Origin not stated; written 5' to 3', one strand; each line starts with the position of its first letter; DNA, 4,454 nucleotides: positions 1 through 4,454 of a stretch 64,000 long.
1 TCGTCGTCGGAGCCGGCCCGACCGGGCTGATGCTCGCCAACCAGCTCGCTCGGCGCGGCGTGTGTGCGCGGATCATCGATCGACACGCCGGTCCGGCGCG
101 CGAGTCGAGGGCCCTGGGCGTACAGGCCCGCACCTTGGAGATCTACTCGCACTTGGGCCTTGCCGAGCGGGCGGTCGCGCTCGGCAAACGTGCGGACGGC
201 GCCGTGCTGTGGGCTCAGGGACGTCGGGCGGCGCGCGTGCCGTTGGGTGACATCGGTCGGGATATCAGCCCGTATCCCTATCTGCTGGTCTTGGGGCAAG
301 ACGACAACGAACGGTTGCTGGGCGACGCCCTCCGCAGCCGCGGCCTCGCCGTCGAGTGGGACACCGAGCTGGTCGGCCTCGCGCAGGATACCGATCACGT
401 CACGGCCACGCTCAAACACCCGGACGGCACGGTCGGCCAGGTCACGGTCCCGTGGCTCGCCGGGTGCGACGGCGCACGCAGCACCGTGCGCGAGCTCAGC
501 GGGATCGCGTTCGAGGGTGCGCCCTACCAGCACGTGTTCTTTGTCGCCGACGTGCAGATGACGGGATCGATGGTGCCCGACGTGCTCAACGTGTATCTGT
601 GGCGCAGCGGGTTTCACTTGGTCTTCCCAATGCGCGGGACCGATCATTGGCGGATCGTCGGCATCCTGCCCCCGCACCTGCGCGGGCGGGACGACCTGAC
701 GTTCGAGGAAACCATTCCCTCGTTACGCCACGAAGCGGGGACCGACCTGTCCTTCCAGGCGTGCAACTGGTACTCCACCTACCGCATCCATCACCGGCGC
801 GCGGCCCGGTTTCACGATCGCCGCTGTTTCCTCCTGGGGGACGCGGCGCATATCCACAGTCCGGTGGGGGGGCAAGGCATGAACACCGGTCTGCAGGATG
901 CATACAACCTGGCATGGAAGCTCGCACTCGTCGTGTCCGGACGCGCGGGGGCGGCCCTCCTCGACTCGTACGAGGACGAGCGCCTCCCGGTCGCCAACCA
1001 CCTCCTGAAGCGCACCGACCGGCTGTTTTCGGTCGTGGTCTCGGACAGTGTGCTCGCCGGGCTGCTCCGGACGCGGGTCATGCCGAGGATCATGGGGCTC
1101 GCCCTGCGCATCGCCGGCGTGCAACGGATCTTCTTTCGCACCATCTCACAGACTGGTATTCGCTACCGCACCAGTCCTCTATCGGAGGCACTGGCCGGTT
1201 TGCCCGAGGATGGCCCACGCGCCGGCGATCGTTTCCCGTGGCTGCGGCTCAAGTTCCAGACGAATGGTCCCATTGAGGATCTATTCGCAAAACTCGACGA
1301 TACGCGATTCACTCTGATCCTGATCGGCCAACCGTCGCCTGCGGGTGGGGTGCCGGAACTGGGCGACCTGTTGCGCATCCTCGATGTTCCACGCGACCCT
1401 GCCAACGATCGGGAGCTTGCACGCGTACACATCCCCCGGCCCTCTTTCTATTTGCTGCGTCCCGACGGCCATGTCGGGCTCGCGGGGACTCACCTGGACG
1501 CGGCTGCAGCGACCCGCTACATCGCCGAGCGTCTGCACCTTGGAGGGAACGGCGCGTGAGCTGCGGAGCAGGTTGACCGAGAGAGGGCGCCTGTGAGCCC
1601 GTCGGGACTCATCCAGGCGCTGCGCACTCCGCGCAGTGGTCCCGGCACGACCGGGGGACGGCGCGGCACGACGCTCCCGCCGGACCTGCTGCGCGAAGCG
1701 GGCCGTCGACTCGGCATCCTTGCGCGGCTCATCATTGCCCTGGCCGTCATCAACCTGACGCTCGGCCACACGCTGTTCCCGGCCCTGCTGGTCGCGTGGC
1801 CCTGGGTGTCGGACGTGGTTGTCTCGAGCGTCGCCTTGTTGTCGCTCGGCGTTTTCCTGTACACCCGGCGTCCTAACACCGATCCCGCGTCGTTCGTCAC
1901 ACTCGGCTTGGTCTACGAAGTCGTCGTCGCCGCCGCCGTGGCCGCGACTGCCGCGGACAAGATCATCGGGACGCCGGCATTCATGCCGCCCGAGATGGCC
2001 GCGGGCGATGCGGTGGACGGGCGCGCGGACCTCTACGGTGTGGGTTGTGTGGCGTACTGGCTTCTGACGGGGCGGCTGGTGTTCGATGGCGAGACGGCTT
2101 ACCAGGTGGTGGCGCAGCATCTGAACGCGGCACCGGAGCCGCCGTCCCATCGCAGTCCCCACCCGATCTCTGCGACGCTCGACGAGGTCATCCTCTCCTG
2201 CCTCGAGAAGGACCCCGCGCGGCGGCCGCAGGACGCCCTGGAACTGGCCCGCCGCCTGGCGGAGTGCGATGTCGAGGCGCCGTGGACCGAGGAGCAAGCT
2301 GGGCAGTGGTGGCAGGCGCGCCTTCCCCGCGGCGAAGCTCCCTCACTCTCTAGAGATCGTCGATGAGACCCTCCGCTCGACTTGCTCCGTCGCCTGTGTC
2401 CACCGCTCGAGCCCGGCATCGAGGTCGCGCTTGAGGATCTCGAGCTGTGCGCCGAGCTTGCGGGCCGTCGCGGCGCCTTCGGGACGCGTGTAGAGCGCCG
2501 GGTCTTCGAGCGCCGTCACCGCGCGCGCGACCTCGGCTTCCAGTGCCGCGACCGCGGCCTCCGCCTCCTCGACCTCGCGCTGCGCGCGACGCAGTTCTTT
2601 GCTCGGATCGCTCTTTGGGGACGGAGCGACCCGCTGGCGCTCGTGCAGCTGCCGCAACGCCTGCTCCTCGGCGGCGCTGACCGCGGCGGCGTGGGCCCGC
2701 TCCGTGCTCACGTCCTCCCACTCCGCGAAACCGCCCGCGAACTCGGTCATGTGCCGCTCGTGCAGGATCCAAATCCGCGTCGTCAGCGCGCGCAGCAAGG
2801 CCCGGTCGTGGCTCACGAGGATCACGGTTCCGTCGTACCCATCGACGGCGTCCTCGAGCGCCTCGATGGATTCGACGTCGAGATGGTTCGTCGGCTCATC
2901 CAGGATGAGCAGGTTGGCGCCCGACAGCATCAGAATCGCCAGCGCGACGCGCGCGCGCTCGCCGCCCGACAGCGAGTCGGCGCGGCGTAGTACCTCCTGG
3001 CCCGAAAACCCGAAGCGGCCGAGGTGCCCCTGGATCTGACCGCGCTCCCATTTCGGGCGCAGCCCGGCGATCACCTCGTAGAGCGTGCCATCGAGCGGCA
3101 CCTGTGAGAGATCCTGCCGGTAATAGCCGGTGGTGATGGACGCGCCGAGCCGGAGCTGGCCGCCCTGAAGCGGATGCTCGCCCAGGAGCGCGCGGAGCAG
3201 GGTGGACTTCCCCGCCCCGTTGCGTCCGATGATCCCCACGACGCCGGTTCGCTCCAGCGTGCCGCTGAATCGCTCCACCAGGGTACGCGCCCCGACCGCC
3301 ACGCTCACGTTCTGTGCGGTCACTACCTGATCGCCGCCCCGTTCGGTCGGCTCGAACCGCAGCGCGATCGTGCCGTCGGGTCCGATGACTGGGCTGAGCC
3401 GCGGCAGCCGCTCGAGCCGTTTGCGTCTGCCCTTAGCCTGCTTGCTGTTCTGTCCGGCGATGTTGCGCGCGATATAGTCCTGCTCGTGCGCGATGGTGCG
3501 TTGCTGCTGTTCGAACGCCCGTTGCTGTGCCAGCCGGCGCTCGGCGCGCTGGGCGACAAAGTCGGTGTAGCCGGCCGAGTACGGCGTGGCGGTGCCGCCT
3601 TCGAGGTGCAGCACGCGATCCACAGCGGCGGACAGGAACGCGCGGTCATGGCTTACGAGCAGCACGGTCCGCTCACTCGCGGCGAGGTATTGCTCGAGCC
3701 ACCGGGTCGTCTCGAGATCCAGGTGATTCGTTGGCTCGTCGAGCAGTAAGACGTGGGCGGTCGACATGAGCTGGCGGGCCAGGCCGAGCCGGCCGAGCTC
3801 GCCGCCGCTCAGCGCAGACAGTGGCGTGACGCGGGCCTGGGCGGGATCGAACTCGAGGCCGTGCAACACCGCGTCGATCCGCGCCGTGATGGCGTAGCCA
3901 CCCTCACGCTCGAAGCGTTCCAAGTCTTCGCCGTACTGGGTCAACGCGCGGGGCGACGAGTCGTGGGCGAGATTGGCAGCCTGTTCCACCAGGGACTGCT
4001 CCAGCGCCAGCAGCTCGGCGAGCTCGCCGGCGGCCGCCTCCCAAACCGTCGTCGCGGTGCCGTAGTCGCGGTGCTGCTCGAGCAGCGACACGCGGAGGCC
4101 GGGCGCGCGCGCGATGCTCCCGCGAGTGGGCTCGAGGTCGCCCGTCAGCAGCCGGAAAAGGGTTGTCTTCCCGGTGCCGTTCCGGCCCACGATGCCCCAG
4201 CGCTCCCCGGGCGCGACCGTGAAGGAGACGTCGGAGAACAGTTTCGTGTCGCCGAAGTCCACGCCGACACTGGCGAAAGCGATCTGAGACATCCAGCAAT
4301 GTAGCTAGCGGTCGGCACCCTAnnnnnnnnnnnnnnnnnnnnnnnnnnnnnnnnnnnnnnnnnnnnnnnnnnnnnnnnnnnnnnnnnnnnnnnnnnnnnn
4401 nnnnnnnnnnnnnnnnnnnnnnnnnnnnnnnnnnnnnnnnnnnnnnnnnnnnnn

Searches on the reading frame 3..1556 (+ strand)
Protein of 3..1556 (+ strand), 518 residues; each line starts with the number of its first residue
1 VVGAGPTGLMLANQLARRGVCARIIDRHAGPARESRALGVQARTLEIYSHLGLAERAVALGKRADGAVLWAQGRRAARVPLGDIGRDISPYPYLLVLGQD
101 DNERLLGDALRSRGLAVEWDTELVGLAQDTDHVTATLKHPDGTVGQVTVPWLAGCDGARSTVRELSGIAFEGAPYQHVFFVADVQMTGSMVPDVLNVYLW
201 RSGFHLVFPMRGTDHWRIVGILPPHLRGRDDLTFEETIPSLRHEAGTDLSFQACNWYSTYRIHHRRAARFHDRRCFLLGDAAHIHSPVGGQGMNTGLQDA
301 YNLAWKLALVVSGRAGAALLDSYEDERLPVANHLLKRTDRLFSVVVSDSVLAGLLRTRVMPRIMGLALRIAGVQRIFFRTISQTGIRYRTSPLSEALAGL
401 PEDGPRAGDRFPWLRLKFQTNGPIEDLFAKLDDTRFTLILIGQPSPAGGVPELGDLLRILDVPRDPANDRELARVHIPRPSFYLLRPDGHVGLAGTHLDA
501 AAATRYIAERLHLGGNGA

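Call 29: search_protein_families(library=pfam, proteins=[window:3-1556:+], max_evalue=0.00001)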
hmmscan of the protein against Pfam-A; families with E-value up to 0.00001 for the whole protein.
window:3-1556:+ (518 aa): 1 family
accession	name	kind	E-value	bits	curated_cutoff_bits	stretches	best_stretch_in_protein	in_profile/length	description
PF01494.25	FAD_binding_3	-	3e-83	280.4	22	1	1-337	6-348/349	FAD binding domain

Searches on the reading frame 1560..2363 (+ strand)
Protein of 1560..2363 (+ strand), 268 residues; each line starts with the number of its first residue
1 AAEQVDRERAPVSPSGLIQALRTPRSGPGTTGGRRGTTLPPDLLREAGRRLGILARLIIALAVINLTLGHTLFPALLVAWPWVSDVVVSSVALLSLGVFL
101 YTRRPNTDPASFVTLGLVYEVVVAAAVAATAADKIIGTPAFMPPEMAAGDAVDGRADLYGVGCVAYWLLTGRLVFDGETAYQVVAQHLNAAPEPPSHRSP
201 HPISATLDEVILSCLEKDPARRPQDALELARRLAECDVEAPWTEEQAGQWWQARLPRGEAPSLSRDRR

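Call 29: search_protein_families(library=pfam, proteins=[window:1560-2363:+], max_evalue=0.00001)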
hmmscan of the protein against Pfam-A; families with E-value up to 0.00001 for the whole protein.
window:1560-2363:+ (268 aa): 1 family
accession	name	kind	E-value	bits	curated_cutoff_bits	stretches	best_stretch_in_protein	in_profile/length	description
PF00069.31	Pkinase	-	1.6e-11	44.6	31.7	1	130-224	152-253/263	Protein kinase domain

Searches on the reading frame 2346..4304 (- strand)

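Call 29: search_protein_families(library=pfam, proteins=[window:2346-4304:-], max_evalue=0.00001)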
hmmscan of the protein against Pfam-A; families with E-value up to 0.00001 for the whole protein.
window:2346-4304:- (653 aa): 8 families
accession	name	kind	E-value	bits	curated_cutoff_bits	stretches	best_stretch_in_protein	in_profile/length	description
PF00005.33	ABC_tran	-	3.6e-50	170.5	25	2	24-193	2-137/137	ABC transporter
PF12848.13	ABC_tran_Xtn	-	1.3e-23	83.3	25.9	1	232-306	1-76/85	ABC transporter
PF13304.12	AAA_21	-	9.8e-15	55.8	27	0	356-373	2-19/304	AAA domain, putative AbiEii toxin, Type IV TA system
PF02463.25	SMC_N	-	1.1e-12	48.4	40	0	443-515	135-213/220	RecF/RecN/SMC N terminal domain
PF13401.12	AAA_22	-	8e-08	33.1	27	0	353-498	5-122/130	AAA domain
PF16326.10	ABC_tran_CTD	-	1.5e-07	32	32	1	572-636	4-65/69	ABC transporter C-terminal domain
PF01926.29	MMR_HSR1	-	1.5e-07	31.9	21.9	0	356-377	2-23/113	50S ribosome-binding GTPase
PF13555.12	AAA_29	-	6.6e-07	29.4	27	0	350-373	19-42/61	P-loop containing region of AAA domain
